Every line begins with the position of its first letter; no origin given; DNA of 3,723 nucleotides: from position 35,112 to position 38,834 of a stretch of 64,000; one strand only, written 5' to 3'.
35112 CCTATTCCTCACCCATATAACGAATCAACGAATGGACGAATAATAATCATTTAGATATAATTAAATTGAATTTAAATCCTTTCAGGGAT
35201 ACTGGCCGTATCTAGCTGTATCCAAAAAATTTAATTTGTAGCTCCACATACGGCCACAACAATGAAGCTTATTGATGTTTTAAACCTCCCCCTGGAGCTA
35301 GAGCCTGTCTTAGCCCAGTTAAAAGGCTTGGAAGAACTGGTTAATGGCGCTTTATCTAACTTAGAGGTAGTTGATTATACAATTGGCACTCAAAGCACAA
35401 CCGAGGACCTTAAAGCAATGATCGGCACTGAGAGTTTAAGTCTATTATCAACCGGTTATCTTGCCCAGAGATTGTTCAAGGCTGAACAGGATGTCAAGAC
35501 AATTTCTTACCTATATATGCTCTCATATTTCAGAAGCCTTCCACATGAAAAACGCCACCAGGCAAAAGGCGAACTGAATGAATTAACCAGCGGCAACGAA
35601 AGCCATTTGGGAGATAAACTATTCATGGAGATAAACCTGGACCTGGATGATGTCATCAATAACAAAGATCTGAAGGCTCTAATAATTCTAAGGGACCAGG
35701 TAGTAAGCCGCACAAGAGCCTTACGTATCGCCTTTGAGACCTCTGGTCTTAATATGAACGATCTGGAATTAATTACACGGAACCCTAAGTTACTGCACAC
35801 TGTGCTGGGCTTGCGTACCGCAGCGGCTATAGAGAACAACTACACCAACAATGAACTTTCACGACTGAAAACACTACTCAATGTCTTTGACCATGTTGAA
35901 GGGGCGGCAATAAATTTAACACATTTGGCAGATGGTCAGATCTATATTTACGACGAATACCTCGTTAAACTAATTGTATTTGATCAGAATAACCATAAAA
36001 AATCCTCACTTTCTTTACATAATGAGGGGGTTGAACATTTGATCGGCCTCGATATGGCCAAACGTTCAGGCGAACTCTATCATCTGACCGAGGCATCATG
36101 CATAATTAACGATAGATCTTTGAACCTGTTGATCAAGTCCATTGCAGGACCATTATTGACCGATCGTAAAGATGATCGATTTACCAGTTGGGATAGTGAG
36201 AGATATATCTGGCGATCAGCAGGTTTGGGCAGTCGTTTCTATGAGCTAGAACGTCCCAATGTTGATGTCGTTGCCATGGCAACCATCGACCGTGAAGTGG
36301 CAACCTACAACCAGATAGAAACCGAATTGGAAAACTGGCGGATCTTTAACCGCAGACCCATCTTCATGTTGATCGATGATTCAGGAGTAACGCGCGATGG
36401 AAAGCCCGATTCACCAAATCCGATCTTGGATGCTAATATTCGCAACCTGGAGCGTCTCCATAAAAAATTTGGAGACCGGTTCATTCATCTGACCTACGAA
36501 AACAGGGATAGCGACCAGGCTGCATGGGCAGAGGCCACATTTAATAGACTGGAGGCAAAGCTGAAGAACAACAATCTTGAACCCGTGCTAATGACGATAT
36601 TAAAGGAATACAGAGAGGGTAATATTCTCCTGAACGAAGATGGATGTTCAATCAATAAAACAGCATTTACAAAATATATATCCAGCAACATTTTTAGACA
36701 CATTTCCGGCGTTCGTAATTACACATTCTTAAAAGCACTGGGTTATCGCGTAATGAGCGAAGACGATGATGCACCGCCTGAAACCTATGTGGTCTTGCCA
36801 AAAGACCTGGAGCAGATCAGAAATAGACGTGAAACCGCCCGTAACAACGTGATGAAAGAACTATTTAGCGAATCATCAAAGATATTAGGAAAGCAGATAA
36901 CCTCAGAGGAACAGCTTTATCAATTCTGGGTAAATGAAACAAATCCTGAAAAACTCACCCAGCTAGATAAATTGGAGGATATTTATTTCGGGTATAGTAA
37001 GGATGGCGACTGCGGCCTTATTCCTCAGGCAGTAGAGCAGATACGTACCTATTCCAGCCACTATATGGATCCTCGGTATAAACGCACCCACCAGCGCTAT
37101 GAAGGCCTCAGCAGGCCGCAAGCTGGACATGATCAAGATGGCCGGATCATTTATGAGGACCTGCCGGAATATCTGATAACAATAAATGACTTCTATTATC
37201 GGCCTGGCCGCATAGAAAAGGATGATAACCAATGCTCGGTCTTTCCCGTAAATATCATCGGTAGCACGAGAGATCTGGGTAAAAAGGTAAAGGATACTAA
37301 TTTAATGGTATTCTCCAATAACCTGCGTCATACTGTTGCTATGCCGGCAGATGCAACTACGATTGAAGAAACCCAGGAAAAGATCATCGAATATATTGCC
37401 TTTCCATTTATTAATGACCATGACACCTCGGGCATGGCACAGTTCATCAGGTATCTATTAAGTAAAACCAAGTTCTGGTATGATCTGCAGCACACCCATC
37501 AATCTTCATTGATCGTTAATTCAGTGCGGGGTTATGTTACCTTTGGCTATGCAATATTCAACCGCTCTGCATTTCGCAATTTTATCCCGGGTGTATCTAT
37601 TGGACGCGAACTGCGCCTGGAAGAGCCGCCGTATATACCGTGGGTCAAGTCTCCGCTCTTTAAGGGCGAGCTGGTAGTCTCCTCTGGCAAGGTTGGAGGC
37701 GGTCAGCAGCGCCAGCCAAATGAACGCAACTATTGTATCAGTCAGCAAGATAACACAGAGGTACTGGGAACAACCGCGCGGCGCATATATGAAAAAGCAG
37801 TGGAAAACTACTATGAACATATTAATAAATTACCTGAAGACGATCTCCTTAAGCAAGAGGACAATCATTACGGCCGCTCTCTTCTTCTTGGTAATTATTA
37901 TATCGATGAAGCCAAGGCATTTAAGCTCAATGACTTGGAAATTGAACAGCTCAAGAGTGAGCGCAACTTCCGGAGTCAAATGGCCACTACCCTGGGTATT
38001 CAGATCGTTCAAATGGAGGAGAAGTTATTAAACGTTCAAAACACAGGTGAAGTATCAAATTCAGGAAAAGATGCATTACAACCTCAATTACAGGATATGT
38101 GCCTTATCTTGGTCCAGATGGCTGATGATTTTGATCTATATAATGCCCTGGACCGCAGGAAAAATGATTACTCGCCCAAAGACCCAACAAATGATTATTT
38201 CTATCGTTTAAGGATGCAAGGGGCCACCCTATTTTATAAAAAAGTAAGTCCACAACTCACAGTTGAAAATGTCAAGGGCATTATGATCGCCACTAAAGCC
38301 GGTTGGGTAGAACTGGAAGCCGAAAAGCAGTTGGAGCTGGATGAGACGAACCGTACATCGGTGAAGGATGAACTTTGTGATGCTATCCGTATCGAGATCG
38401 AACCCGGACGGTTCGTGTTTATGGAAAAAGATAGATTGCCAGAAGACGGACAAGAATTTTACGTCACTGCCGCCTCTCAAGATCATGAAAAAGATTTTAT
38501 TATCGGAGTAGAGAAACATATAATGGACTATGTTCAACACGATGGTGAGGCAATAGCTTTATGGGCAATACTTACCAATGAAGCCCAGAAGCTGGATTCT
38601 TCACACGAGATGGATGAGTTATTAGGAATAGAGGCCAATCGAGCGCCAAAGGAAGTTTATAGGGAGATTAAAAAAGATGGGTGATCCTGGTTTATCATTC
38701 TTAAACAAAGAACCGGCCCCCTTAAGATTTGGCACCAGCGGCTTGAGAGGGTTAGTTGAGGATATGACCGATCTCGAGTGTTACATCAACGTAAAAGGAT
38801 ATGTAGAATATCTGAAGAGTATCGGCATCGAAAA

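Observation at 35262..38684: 1,140-aa cytoplasmic orphan protein translationally coupled to a phosphohexomutase: candidate novel sugar-transfer enzyme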

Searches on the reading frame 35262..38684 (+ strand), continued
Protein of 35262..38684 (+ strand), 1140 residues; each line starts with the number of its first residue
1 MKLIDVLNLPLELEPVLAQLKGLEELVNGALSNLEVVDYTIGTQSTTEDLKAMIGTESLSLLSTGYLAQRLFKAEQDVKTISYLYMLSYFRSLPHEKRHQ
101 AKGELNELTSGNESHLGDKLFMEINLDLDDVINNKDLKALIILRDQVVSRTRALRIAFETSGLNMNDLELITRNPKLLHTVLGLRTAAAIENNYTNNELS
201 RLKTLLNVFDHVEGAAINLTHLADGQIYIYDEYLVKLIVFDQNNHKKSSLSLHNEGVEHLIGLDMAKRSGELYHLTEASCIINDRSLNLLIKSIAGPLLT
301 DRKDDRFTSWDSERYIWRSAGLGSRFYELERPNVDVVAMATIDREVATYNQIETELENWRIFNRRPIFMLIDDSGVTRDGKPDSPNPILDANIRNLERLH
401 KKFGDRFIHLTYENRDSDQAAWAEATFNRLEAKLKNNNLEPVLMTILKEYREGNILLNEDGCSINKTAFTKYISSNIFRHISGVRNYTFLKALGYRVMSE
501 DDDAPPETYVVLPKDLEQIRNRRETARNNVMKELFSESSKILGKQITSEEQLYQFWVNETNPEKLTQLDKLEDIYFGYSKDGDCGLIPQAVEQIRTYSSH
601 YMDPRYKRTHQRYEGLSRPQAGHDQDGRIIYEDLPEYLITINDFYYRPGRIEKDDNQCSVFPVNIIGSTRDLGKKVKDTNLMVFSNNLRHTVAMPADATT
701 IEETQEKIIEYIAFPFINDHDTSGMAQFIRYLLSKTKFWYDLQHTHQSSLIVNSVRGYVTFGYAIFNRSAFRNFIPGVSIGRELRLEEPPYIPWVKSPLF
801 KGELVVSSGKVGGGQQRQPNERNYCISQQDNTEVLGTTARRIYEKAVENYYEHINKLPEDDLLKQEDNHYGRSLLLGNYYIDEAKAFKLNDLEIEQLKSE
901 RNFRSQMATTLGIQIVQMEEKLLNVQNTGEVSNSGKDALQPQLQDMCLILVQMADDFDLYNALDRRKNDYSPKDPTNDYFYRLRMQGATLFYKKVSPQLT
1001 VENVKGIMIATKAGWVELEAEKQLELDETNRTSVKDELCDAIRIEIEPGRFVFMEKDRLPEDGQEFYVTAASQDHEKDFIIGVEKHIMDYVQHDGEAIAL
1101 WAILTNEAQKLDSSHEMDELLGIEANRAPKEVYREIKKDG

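Call 68: search_protein_families(library=pfam, proteins=[P0002, window:35262-38681:+, P0009, P0058], max_evalue=10)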
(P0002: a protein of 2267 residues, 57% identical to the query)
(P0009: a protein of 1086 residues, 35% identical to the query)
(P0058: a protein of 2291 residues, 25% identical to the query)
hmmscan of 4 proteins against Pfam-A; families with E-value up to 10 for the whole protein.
P0002 (2267 aa): 4 families
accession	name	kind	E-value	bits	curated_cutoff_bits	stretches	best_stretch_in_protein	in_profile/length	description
PF08323.17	Glyco_transf_5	-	1.7e-15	57.8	22.7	2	452-603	7-149/239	Starch synthase catalytic domain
PF03009.23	GDPD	-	1.2e-09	39.1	23.6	1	985-1181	1-221/244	Glycerophosphoryl diester phosphodiesterase family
PF16269.10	DUF4922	-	1.3e-08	35.4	23.6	1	131-252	29-144/146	Domain of unknown function (DUF4922)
PF00534.26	Glycos_transf_1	-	4.3e-08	33.3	26.4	1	776-878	12-107/172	Glycosyl transferases group 1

window:35262-38681:+ (1140 aa): 0 families

P0009 (1086 aa): 0 families

P0058 (2291 aa): 7 families
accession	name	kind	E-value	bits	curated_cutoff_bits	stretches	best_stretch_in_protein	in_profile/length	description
PF02811.25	PHP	-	8.1e-06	26.7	26.4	1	2153-2223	1-66/164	PHP domain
PF24413.1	W02B3_4_N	-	0.02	15.2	27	1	1544-1630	10-96/115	W02B3.4-like, N-terminal domain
PF16146.10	DUF4854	-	0.25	12.2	28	1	1318-1389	1-64/102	Domain of unknown function (DUF4854)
PF19191.5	HEF_HK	-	0.36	11.8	24.1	1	1307-1337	16-46/67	HEF_HK domain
PF19945.4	DUF6407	-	1.1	10.4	25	1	233-293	18-75/96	Family of unknown function (DUF6407)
PF02370.21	M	-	4.5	8.6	20.8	0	1327-1346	2-21/21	M protein repeat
PF16767.10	KinB_sensor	-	10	7.1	27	0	1293-1345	25-77/122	Sensor domain of alginate biosynthesis sensor protein KinB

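Call 79: search_protein_families(library=pfam, proteins=[P0008, P0006, P0010, P0013, P0016], max_evalue=0.0001)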
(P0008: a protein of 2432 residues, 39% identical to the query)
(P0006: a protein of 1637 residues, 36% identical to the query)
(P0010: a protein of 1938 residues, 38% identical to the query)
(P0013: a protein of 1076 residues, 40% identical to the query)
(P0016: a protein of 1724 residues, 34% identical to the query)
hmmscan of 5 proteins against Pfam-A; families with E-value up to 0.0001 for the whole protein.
P0008 (2432 aa): 5 families
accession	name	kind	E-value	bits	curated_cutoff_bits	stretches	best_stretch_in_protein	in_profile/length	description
PF02878.22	PGM_PMM_I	-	9.4e-19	67.9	22.5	1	1823-1952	3-133/138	Phosphoglucomutase/phosphomannomutase, alpha/beta/alpha domain I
PF00483.29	NTP_transferase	-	4e-18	66.3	21.2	1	1259-1590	3-232/245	Nucleotidyl transferase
PF00857.26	Isochorismatase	-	5.7e-12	46.5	27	1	1027-1167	33-161/175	Isochorismatase domain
PF02879.22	PGM_PMM_II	-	1.5e-09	38.8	29.3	1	1989-2088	2-103/103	Phosphoglucomutase/phosphomannomutase, alpha/beta/alpha domain II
PF02880.22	PGM_PMM_III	-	2e-05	25.1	20.7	1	2093-2214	2-115/115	Phosphoglucomutase/phosphomannomutase, alpha/beta/alpha domain III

P0006 (1637 aa): 0 families

P0010 (1938 aa): 1 family
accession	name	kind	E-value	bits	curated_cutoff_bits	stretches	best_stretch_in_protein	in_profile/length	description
PF03009.23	GDPD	-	1.6e-08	35.4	23.6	1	244-430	9-215/244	Glycerophosphoryl diester phosphodiesterase family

P0013 (1076 aa): 1 family
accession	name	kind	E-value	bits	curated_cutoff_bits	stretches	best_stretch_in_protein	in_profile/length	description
PF09830.14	ATP_transf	-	9.1e-05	23.2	23.5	0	902-982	15-93/95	ATP adenylyltransferase C-terminal domain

P0016 (1724 aa): 1 family
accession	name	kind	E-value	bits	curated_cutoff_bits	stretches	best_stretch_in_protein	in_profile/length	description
PF01933.23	CofD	-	8.7e-18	64.9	30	2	1240-1452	100-242/290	2-phospho-L-lactate transferase CofD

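Call 80: search_protein_families(library=pfam, proteins=[P0014, P0021, P0023, P0024, P0027, P0029], max_evalue=0.0001)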
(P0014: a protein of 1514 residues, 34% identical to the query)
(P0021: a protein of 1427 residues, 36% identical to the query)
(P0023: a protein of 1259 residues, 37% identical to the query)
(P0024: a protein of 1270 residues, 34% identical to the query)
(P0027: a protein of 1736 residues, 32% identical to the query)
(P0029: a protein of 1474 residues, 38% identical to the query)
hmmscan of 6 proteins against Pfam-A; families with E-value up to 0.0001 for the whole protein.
P0014 (1514 aa): 3 families
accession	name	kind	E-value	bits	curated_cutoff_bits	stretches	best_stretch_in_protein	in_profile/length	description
PF00534.26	Glycos_transf_1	-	3.1e-17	63.1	26.4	1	201-376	7-171/172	Glycosyl transferases group 1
PF13692.12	Glyco_trans_1_4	-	1.5e-13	51.7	27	1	212-363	4-142/142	Glycosyl transferases group 1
PF13439.12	Glyco_transf_4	-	6.1e-07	30.1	28.5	1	129-189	96-166/170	Glycosyltransferase Family 4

P0021 (1427 aa): 6 families
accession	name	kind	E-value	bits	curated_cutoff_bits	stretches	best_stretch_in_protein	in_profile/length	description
PF01370.27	Epimerase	-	1.4e-34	120.1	20.9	1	1261-1416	1-159/240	NAD dependent epimerase/dehydratase family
PF16363.11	GDP_Man_Dehyd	-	7.4e-30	105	27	1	1262-1419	1-173/332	GDP-mannose 4,6 dehydratase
PF04321.23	RmlD_sub_bind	-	1.7e-10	40.9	27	1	1261-1411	3-137/287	RmlD substrate binding domain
PF01073.25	3Beta_HSD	-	9.1e-08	31.9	22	1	1263-1410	2-157/280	3-beta hydroxysteroid dehydrogenase/isomerase family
PF13460.12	NAD_binding_10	-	4.5e-07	30.3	27.2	1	1265-1388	1-112/184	NAD(P)H-binding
PF02719.21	Polysacc_synt_2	-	5.8e-07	29.4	20.2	1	1303-1414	56-153/293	Polysaccharide biosynthesis protein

P0023 (1259 aa): 2 families
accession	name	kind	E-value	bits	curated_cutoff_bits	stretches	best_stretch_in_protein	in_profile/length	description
PF13660.11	DUF4147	-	4.7e-66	223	23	1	770-1014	3-234/234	Domain of unknown function (DUF4147)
PF05161.18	MOFRL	-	4e-26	91.7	28.3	1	1096-1204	2-106/106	MOFRL family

P0024 (1270 aa): 0 families

P0027 (1736 aa): 0 families

P0029 (1474 aa): 1 family
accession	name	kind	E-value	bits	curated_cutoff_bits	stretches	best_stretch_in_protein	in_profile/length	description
PF00224.27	PK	-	7.2e-75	252.5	30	1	941-1263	5-328/328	Pyruvate kinase, barrel domain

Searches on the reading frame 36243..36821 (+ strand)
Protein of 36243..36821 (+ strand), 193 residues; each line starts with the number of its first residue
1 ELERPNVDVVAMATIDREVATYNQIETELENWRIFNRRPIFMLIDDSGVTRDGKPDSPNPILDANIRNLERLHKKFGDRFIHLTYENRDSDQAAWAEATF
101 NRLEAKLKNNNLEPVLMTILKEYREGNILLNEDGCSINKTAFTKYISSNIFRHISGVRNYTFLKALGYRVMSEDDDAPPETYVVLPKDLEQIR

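Call 66: search_protein_families(library=pfam, alignment_id=A3, max_evalue=10)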
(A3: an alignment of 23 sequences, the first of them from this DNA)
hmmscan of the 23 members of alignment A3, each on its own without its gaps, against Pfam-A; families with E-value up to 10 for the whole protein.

A. member 1, seq(193 aa): 1 family
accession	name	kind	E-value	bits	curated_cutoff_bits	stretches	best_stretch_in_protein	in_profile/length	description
PF24419.1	Cupin_NOL9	-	0.014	15.4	27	1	93-159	75-137/152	Polynucleotide 5'-hydroxyl-kinase NOL9, N-terminal domain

B. families by the number of members that match (of 23 scanned): 31 families (the first 25 are shown)
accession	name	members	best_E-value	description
PF00535.33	Glycos_transf_2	4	4.4e-05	Glycosyl transferase family 2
PF24694.1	LNS2_PITM1-3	2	0.0036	PITM 1-3, LNS2 domain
PF02689.20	Herpes_Helicase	1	0.0068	Helicase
PF22724.1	NCAB1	1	0.008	NACHT C-terminal Alpha/Beta 1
PF05991.17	NYN_YacP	1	0.013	YacP-like NYN domain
PF24419.1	Cupin_NOL9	1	0.014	Polynucleotide 5'-hydroxyl-kinase NOL9, N-terminal domain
PF07028.16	DUF1319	1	0.017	Protein of unknown function (DUF1319)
PF16921.10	Tex_YqgF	1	0.018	Tex protein YqgF-like domain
PF19646.4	DUF6149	1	0.023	Family of unknown function (DUF6149)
PF19259.5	Ty3_capsid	1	0.025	Ty3 transposon capsid-like protein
PF24395.1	OLD-like_TOPRIM_1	1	0.03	OLD-like TOPRIM 1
PF11490.13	DNA_pol3_a_NII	1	0.039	DNA polymerase III polC-type N-terminus II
PF03190.21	Thioredox_DsbH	1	0.043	Protein of unknown function, DUF255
PF24454.1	DUF7570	1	0.05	Family of unknown function (DUF7570)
PF19867.5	DUF6340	1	0.054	Family of unknown function (DUF6340)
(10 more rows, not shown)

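Call 69: search_solved_structures(query=A3, max_evalue=10, show_alignments=4)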
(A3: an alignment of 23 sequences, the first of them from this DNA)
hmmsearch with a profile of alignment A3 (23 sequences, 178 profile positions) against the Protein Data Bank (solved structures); distinct sequences matched with E-value up to 10: 5.
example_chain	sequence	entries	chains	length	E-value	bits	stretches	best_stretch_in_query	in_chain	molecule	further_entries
9cc5_A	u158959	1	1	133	0.11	15.8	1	40-113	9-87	Amylin-NHO-22 Binder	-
1sxj_C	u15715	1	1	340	0.94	12.7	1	21-113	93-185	Activator 1 40 kDa subunit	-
9nzh_A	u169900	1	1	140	1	12.6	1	32-104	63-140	Amylin-NHO-18 Binder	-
9rwp_A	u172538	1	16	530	1.3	12.3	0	76-133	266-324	Ancestral Group II Chaperonin (ACII)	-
5jsb_B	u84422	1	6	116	2.4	11.4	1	43-123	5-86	Mcl-1 inhibitor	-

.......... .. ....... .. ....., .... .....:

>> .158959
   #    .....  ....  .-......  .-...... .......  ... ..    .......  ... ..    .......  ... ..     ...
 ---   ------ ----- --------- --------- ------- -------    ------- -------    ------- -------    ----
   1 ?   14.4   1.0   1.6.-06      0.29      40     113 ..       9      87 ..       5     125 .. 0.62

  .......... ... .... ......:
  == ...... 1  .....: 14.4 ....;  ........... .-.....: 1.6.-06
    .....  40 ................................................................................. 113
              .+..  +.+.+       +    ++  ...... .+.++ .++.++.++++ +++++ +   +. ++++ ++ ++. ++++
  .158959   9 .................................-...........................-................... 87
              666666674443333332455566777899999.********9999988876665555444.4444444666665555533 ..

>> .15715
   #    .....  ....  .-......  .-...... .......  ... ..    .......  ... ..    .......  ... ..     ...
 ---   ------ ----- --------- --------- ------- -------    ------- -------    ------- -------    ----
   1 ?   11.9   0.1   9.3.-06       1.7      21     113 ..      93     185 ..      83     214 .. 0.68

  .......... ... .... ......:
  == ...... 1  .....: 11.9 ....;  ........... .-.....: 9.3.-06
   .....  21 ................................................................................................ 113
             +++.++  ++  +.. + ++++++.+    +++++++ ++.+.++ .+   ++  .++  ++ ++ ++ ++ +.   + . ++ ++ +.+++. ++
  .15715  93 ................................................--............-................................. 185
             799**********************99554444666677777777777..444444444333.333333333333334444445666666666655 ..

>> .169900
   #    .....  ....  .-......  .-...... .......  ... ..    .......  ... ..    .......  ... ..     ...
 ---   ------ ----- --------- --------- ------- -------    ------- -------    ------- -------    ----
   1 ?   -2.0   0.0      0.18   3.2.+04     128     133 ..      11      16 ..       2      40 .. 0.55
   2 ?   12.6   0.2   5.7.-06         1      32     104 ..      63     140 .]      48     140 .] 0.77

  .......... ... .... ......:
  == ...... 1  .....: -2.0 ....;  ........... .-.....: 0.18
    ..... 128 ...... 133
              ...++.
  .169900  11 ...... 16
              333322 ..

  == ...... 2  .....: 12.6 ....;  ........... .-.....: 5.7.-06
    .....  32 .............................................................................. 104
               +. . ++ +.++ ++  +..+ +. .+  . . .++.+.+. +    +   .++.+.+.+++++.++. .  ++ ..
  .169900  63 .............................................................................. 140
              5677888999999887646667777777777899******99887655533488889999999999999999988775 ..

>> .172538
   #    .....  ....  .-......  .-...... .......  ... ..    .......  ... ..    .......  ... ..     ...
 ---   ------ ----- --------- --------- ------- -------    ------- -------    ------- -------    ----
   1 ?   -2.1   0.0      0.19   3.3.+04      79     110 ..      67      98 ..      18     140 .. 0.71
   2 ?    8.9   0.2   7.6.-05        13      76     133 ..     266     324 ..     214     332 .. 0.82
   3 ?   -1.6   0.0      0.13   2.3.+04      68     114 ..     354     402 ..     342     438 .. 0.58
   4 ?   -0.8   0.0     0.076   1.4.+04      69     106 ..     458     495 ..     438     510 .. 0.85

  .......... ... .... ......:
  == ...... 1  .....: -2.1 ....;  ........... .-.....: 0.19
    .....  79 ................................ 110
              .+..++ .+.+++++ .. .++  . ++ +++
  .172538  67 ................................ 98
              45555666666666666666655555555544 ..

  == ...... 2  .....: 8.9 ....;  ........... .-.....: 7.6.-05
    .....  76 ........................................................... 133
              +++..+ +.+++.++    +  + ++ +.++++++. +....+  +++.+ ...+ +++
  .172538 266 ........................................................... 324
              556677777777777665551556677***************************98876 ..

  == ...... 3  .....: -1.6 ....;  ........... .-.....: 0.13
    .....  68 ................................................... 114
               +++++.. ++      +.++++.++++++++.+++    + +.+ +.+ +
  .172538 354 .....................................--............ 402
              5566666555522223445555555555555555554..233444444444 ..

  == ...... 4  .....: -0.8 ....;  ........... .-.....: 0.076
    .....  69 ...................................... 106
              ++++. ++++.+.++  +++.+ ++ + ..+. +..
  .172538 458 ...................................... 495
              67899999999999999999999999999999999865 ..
